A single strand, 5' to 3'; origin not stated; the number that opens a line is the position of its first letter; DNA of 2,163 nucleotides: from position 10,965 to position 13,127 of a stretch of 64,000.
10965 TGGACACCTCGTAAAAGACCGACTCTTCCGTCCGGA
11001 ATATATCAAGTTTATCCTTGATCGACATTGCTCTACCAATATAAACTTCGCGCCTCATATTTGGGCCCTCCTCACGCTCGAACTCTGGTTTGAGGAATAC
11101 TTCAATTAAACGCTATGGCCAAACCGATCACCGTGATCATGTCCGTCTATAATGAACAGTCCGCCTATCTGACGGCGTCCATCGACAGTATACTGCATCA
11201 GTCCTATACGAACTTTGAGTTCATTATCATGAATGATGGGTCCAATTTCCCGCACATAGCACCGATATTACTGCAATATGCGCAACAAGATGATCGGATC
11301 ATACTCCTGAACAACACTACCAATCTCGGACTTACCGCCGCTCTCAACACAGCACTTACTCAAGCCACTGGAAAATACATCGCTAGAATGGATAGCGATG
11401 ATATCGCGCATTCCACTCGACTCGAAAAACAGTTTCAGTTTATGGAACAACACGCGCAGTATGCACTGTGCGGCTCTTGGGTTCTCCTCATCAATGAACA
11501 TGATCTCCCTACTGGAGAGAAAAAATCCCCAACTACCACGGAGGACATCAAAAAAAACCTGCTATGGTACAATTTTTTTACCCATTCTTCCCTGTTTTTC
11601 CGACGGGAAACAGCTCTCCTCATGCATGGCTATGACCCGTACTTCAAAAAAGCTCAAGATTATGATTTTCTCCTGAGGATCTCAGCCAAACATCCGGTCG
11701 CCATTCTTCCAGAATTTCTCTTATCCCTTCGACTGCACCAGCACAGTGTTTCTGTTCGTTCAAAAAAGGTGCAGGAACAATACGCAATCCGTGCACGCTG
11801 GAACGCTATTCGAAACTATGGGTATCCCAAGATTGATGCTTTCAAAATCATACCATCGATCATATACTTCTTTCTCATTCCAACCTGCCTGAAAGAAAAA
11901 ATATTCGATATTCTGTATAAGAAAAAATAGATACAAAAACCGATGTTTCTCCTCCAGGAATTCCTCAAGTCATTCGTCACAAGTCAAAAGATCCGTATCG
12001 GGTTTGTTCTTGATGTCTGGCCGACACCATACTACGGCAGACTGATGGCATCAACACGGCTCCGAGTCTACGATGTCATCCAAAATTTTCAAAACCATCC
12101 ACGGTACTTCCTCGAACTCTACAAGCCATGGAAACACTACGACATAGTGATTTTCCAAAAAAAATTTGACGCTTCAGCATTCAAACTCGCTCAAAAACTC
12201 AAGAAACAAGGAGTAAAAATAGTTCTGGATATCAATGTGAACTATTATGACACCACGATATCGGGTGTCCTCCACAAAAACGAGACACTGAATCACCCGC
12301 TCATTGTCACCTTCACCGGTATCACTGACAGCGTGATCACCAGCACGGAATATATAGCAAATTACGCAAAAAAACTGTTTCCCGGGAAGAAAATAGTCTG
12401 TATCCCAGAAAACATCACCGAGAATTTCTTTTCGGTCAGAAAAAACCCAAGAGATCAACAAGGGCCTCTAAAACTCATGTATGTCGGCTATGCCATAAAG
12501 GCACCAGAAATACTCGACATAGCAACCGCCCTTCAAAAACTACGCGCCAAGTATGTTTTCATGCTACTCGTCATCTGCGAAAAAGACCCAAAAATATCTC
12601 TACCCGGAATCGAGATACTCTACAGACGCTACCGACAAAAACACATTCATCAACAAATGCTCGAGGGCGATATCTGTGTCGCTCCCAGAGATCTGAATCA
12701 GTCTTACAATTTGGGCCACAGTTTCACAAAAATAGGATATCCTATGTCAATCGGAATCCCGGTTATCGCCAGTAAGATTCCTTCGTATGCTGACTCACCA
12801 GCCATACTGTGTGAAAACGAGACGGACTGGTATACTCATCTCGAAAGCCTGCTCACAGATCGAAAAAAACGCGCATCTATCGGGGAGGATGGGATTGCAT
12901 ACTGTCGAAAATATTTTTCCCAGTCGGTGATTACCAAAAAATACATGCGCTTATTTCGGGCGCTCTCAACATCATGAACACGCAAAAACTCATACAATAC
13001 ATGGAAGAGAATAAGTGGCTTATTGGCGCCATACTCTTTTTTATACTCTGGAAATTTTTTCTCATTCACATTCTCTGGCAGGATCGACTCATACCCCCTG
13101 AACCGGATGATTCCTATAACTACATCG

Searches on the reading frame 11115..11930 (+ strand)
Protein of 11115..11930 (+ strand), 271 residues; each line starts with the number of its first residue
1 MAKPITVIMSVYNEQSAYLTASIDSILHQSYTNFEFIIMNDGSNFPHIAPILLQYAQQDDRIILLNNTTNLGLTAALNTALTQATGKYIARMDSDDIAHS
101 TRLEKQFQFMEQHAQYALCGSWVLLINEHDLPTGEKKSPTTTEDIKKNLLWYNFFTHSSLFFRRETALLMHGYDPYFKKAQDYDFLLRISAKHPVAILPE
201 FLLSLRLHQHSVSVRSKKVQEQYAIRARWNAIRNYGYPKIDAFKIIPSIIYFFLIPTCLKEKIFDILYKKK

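Call 5: search_protein_families(library=pfam, proteins=[window:11115-11930:+])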
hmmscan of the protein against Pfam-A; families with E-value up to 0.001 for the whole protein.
window:11115-11930:+ (271 aa): 3 families
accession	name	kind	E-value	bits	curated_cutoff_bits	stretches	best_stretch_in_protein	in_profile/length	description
PF00535.33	Glycos_transf_2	-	8.9e-32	110.8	23.3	1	6-164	1-160/168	Glycosyl transferase family 2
PF10111.15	Glyco_tranf_2_2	-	5.5e-15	56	27.3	1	6-213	1-223/276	Glycosyltransferase like family 2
PF13641.12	Glyco_tranf_2_3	-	1e-09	39.2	27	1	4-133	2-133/230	Glycosyltransferase like family 2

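Call 55: search_protein_families(library=ncbifam, proteins=[window:11115-11930:+], max_evalue=0.00001)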
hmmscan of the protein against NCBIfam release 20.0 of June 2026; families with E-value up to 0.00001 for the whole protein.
window:11115-11930:+ (271 aa): 15 families
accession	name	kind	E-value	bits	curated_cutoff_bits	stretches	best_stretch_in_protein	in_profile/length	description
NF053739.1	GlytfEpsEBac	equivalog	6.2e-36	123.7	450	1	5-192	3-188/265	glycosyltransferase EpsE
NF047683.1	TeichurnBiosyTuaG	equivalog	2.5e-23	83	400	1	4-128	7-128/252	teichuronic acid biosynthesis protein TuaG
TIGR03937.1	PgaC_IcaA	equivalog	2e-15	56.7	422.3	1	3-115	45-155/407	poly-beta-1,6-N-acetyl-D-glucosamine synthase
NF007482.0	PRK10073.1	equivalog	3.4e-15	55.9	423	1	5-109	8-109/334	glycosyltransferase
NF007453.0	PRK10018.1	equivalog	6.7e-15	55.5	382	1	5-191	8-191/280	colanic acid biosynthesis glycosyltransferase WcaA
TIGR04017.1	WcaA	equivalog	7.7e-15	55.2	495.75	1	5-191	7-190/279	colanic acid biosynthesis glycosyltransferase WcaA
NF041875.1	EPS_EpsD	equivalog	3.6e-13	49.6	370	1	6-190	2-190/325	exopolysaccharide biosynthesis glycosyltransferase EpsD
NF041394.1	GtaseAglG_Halo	equivalog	1e-11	44.7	440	1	6-121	4-118/304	glucosyl-dolichyl phosphate glucuronosyltransferase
TIGR03111.1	glyc2_xrt_Gpos1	hypoth_equivalog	4.1e-10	39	363.95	1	5-116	51-162/439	TIGR03111 family XrtG-associated glycosyltransferase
TIGR04242.1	nodulat_NodC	equivalog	5.6e-10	38.7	550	1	5-120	50-166/395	chitooligosaccharide synthase NodC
NF050050.1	ProtGlycPglI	equivalog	2.7e-09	36.8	500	1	5-108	4-106/306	GalNAc(5)-diNAcBac-PP-undecaprenol beta-1,3-glucosyltransferase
NF047588.1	GlcsyltransPgfSStrep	equivalog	1.9e-07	30.6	500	1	5-107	3-106/308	glycosyltransferase PgfS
TIGR03965.1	mycofact_glyco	equivalog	4.7e-07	29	280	1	5-191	76-265/467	mycofactocin biosynthesis glycosyltransferase MftF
NF038302.1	EPS_HpsE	equivalog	1.2e-06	27.8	300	1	5-132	3-133/307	hormogonium polysaccharide biosynthesis glycosyltransferase HpsE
NF038299.1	EPS_HpsN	equivalog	3.1e-06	26.4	425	1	5-103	3-99/317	hormogonium polysaccharide biosynthesis glycosyltransferase HpsN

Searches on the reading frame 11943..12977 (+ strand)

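Call 5: search_protein_families(library=pfam, proteins=[window:11943-12977:+])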
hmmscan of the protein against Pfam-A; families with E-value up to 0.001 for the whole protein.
window:11943-12977:+ (344 aa): 1 family
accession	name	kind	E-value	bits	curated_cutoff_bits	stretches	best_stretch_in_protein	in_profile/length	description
PF13439.12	Glyco_transf_4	-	0.00069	20.1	28.5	0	40-155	45-163/170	Glycosyltransferase Family 4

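Call 55: search_protein_families(library=ncbifam, proteins=[window:11943-12977:+], max_evalue=0.00001)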
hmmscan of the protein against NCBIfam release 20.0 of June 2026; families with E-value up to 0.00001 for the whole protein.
window:11943-12977:+ (344 aa): 0 families
